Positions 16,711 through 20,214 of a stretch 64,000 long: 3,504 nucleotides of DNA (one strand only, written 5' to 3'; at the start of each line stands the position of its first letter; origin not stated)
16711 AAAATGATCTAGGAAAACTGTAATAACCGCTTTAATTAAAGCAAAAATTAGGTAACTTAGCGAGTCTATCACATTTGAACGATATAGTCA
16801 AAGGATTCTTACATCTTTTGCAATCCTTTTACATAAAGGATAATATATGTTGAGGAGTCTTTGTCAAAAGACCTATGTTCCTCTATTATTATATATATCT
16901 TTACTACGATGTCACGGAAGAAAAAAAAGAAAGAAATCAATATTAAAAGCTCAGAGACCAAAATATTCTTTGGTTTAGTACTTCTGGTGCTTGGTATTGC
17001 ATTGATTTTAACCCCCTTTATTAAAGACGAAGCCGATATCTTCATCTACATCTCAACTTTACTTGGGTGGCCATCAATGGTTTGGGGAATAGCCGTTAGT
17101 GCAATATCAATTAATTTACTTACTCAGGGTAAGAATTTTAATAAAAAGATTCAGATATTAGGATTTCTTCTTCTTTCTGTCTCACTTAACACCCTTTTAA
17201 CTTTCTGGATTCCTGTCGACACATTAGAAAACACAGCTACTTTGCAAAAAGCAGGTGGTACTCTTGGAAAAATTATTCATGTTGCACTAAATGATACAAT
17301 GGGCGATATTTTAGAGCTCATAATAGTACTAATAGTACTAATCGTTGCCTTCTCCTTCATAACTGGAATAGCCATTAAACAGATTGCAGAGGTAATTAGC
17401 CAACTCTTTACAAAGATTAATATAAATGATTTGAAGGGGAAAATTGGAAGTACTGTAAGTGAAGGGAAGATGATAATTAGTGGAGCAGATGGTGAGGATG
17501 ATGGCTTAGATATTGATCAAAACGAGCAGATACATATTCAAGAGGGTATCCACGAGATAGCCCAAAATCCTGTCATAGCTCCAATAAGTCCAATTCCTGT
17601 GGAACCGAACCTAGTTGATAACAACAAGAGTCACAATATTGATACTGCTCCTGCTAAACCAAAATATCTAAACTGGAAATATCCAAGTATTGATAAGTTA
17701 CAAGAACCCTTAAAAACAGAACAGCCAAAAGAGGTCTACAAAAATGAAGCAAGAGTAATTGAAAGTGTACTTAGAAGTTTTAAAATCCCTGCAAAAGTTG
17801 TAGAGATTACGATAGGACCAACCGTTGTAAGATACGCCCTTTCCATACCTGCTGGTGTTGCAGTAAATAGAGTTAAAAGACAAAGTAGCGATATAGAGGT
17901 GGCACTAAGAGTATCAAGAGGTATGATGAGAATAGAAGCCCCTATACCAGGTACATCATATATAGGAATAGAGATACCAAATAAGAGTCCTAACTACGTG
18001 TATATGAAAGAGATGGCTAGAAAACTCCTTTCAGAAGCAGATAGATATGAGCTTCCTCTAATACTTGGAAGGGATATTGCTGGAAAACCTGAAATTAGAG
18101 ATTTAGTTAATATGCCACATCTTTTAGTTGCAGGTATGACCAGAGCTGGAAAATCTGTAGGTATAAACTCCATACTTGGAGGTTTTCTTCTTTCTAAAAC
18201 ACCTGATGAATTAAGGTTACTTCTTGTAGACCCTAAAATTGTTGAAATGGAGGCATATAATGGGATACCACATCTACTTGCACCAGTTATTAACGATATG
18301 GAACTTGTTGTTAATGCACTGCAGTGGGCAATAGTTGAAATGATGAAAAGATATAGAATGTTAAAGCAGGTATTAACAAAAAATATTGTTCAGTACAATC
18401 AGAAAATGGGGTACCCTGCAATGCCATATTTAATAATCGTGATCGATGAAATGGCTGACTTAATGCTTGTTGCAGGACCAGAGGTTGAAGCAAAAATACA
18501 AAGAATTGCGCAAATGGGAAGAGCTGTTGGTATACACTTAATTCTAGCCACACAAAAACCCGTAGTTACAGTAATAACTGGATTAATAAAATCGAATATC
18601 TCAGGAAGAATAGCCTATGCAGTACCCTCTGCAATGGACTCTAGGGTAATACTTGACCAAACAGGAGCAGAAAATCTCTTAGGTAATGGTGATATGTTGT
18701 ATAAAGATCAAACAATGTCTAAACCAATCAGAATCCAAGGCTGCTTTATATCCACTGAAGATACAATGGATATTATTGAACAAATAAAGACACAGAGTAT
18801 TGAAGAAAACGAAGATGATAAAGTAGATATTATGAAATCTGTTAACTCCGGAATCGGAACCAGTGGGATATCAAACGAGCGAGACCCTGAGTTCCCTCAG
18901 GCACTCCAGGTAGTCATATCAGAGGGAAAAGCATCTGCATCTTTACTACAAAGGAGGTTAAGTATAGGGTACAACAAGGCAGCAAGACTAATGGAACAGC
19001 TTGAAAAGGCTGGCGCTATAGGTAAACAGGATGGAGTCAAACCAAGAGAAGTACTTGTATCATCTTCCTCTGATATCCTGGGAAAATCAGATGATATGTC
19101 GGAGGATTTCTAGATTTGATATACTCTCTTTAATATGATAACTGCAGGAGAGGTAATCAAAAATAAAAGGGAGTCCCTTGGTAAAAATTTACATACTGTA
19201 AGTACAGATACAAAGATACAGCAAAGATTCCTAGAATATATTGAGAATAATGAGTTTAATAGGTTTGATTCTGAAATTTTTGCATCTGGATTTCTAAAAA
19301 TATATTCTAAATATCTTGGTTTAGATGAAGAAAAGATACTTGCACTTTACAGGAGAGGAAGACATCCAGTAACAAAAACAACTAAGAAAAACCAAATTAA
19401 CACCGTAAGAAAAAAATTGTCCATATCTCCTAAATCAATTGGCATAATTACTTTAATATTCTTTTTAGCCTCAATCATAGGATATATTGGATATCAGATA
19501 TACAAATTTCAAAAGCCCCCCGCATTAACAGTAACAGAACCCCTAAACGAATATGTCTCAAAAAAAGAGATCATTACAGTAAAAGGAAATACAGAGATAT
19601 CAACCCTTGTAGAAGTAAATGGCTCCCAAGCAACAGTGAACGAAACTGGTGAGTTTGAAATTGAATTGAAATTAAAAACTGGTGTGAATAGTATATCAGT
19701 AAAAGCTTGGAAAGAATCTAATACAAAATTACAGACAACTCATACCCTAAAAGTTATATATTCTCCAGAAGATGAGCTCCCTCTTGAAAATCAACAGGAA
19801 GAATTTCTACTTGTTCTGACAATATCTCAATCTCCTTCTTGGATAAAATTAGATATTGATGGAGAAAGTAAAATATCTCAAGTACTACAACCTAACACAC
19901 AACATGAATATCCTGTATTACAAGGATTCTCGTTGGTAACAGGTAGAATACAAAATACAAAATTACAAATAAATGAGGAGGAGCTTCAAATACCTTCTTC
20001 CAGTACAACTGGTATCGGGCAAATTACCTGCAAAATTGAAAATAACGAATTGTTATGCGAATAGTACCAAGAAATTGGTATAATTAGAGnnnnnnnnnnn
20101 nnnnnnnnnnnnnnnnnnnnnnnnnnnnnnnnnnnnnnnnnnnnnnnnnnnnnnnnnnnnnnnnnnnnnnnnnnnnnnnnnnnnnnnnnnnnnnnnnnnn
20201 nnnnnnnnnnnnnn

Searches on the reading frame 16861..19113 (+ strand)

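Call 8: search_protein_families(library=pfam, proteins=[window:16861-19113:+])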
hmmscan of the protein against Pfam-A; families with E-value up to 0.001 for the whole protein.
window:16861-19113:+ (750 aa): 4 families
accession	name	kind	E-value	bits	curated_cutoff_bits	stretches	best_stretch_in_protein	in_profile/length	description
PF01580.24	FtsK_SpoIIIE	-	3.9e-49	167.5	24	1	384-567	4-219/221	FtsK/SpoIIIE family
PF09397.16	FtsK_gamma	-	9.7e-27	92.9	30.6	1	673-733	2-62/63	Ftsk gamma domain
PF17854.6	FtsK_alpha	-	3.6e-23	82.1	22.9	1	275-374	2-101/101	FtsK alpha domain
PF13491.11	FtsK_4TM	-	2.5e-10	40.8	23.1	1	58-178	55-169/171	4TM region of DNA translocase FtsK/SpoIIIE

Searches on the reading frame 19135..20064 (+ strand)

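Call 25: search_protein_families(library=pfam, proteins=[window:19135-20064:+])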
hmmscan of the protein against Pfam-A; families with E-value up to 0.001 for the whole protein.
window:19135-20064:+ (309 aa): 4 families
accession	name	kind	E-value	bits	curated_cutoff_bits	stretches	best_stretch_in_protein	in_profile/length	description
PF13413.12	HTH_25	-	2.9e-16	59.5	24.6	1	9-67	3-61/62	Helix-turn-helix domain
PF09136.16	Glucodextran_B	-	7.1e-14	51.9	27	1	129-206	1-80/83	Glucodextranase, domain B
PF13464.11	RodZ_C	-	4.8e-07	30.1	23.9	1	233-291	6-65/72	RodZ C-terminal domain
PF12844.13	HTH_19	-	1.8e-05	25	30.2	1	5-72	1-62/64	Helix-turn-helix domain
